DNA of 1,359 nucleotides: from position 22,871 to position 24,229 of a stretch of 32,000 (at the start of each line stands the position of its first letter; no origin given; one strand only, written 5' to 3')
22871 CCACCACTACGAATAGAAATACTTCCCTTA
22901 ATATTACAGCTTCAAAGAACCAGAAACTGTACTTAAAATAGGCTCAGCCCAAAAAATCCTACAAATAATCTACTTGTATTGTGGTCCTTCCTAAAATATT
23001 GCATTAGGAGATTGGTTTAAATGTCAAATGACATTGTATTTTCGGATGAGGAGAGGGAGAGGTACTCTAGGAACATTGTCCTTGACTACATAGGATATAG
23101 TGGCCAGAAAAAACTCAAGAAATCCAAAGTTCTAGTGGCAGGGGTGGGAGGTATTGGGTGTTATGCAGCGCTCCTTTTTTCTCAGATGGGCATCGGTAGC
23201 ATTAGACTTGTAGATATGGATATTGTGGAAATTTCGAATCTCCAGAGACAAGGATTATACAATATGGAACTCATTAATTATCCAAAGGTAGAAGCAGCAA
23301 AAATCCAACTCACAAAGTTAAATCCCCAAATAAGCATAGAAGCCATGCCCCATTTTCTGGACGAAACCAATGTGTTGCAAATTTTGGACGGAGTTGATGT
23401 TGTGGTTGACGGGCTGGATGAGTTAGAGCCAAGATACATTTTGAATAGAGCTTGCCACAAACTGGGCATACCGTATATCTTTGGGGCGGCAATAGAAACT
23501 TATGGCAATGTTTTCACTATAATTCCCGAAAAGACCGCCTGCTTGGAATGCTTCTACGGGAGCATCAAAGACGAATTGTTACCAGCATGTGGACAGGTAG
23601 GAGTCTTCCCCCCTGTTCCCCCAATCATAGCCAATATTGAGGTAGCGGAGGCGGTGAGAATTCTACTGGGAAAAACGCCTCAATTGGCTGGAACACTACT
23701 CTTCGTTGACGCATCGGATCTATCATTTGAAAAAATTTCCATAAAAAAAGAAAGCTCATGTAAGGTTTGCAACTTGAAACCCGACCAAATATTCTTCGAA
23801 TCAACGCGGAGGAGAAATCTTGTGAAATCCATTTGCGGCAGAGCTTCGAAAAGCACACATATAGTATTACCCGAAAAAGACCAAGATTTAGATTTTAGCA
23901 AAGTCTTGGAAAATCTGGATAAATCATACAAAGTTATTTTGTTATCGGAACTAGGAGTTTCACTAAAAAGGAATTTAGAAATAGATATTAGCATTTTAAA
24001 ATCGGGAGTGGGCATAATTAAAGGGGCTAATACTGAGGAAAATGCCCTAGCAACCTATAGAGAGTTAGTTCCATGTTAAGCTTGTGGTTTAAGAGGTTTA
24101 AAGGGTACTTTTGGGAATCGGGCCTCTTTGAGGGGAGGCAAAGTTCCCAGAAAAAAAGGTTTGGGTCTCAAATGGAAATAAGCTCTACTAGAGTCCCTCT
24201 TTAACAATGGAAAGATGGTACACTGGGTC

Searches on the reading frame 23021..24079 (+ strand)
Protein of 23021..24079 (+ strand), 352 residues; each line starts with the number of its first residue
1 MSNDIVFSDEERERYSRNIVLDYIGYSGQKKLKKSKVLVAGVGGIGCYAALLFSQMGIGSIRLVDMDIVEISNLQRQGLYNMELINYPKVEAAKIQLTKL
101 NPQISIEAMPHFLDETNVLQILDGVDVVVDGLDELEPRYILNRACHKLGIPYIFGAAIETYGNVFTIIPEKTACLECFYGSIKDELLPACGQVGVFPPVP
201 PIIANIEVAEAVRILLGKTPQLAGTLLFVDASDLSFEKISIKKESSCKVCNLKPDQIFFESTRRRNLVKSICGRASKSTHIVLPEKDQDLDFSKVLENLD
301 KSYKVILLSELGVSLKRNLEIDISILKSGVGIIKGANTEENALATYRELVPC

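Call 4: search_protein_families(library=pfam, proteins=[window:23021-24079:+])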
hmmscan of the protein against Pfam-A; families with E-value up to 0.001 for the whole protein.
window:23021-24079:+ (352 aa): 1 family
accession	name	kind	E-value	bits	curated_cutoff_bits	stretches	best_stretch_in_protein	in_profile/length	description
PF00899.27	ThiF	-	2.5e-69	233.5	28.1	1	15-248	1-237/238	ThiF family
